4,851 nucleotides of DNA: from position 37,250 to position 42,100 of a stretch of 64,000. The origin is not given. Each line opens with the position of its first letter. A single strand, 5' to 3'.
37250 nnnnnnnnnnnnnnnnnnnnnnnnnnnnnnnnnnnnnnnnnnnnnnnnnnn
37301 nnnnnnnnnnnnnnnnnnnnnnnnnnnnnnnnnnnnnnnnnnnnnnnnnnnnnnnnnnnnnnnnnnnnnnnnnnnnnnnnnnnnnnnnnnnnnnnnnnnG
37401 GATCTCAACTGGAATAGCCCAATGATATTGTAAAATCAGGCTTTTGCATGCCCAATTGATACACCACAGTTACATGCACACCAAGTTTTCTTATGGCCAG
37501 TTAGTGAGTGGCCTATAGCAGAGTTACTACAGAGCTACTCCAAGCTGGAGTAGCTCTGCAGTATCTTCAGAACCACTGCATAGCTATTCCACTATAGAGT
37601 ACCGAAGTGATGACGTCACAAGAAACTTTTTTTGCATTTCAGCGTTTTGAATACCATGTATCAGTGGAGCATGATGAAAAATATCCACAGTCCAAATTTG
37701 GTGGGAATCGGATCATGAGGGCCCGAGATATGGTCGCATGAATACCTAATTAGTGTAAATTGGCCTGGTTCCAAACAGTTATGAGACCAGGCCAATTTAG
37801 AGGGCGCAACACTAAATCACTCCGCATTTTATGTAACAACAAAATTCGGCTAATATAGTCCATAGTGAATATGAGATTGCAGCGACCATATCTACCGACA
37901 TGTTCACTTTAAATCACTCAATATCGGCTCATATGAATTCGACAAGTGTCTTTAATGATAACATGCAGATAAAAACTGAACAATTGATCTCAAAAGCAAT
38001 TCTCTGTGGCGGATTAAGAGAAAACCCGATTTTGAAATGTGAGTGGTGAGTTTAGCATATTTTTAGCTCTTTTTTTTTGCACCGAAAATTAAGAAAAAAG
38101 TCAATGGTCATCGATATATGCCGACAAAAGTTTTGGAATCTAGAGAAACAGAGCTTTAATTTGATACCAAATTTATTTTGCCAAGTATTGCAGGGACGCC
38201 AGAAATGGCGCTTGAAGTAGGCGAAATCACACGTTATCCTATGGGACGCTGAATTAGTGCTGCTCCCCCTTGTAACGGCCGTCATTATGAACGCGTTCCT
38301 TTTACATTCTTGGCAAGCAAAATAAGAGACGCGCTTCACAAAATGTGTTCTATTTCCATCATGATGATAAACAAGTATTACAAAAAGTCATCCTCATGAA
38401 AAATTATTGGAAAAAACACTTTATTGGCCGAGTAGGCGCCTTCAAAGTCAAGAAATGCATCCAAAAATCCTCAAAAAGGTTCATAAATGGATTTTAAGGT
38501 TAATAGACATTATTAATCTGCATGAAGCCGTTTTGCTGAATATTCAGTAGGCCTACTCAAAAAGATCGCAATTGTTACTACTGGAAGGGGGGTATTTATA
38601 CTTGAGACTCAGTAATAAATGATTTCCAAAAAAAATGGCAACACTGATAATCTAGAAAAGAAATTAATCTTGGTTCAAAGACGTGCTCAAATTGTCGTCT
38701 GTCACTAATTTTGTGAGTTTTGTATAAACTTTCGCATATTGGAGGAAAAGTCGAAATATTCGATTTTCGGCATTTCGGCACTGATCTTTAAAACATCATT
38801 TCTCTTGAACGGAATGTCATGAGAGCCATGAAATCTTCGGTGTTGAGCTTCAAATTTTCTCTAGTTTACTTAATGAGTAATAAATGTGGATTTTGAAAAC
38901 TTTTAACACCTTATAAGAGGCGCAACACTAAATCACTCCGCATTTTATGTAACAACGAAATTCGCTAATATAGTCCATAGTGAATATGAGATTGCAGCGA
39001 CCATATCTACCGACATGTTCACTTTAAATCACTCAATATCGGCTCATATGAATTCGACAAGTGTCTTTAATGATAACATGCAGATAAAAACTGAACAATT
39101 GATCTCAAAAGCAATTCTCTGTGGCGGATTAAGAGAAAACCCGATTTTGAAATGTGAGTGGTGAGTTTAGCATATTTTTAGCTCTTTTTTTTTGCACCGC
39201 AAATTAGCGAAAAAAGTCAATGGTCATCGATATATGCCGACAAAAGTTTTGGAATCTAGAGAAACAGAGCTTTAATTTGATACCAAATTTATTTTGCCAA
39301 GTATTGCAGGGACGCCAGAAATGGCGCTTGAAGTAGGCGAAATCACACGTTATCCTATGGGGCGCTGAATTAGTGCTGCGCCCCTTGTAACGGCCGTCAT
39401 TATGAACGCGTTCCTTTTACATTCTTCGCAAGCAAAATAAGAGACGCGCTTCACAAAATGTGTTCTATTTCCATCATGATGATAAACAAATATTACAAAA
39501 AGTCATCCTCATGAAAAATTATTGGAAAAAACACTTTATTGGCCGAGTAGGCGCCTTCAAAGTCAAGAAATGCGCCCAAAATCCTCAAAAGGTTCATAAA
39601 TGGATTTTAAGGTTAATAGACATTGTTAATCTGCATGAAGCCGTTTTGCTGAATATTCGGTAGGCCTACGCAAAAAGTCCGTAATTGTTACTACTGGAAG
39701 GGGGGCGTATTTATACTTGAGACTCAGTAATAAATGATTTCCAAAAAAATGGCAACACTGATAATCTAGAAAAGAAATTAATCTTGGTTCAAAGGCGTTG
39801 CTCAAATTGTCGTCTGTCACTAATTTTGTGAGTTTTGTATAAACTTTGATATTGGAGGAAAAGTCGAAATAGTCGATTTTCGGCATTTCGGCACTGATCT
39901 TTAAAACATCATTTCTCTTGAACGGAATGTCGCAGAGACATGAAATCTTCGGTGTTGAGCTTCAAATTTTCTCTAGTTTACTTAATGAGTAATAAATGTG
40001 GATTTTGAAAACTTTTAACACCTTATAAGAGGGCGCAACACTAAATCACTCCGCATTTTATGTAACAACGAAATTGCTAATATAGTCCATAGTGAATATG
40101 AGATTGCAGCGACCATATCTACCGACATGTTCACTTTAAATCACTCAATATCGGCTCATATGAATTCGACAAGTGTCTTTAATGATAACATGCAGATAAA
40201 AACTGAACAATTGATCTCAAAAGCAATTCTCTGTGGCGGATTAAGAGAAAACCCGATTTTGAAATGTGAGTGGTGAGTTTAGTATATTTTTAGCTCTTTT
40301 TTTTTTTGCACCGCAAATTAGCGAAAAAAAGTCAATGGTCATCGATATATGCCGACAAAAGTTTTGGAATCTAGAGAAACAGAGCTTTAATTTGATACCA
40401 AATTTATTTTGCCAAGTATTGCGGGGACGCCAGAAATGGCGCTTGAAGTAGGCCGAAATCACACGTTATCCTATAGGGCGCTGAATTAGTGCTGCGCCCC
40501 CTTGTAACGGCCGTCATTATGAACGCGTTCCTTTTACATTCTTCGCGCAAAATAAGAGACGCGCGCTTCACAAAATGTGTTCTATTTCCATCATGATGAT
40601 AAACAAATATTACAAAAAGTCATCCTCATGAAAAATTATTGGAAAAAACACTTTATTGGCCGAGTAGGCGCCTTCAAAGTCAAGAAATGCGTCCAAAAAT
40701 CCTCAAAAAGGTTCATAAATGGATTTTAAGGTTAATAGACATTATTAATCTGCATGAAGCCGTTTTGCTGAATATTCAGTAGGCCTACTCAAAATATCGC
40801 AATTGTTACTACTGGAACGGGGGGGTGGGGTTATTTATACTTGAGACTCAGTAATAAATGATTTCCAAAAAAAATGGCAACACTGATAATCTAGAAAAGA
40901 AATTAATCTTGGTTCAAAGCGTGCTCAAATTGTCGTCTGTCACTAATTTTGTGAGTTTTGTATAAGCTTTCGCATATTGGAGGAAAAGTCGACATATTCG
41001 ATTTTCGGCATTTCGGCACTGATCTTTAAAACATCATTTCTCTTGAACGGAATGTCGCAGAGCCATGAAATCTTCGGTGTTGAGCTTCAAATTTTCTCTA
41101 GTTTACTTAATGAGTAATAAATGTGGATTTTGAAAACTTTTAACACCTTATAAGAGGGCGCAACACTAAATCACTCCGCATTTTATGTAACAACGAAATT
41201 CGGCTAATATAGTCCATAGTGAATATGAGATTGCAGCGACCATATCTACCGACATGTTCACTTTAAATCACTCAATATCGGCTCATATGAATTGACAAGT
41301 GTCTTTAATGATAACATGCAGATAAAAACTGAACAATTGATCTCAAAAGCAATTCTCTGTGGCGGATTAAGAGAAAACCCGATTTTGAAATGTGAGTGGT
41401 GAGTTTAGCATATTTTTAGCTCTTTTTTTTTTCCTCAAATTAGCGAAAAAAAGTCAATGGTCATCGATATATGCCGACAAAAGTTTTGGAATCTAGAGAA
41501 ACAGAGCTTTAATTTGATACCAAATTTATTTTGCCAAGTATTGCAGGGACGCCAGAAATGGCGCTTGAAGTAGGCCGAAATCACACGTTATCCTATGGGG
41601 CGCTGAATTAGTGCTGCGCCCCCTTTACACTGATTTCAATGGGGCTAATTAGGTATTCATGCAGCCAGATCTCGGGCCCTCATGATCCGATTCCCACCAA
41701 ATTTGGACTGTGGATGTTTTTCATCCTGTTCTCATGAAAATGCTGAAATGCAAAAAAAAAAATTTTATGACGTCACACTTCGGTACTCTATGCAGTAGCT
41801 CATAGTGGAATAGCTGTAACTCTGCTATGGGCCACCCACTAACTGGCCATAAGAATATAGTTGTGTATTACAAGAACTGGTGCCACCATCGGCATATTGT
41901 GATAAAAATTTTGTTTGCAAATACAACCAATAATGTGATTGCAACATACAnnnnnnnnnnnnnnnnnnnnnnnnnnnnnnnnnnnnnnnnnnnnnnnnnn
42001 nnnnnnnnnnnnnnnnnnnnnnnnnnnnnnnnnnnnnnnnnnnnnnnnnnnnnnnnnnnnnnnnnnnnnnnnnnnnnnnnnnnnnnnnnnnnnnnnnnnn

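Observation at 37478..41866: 4.4-kb foldback-type element: about 330-bp terminal inverted repeats around a 1.1-kb x3.4 tandem array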

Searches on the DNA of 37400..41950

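Call 37: search_rna_families(source=window, start=37400, end=41950, threshold=evalue, max_evalue=1)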
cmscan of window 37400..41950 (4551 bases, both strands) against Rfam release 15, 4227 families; matches with E-value up to 1: 2.
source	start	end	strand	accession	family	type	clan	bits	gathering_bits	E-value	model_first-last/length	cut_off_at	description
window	37534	37604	-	RF00703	mir-139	Gene; miRNA;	-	24.2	51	0.067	1-68/68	no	mir-139 microRNA precursor family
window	37520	37568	-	RF00750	mir-458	Gene; miRNA;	-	22.7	59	0.25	1-78/78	no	mir-458 microRNA precursor family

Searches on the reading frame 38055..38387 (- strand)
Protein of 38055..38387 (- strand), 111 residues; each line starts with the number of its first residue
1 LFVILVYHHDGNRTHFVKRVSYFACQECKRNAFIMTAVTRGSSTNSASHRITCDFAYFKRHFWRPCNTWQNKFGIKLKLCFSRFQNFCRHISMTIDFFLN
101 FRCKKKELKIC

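Call 55: search_protein_families(library=pfam, proteins=[window:38055-38387:-], max_evalue=0.01)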
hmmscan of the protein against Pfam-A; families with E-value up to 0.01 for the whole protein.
window:38055-38387:- (111 aa): 0 families
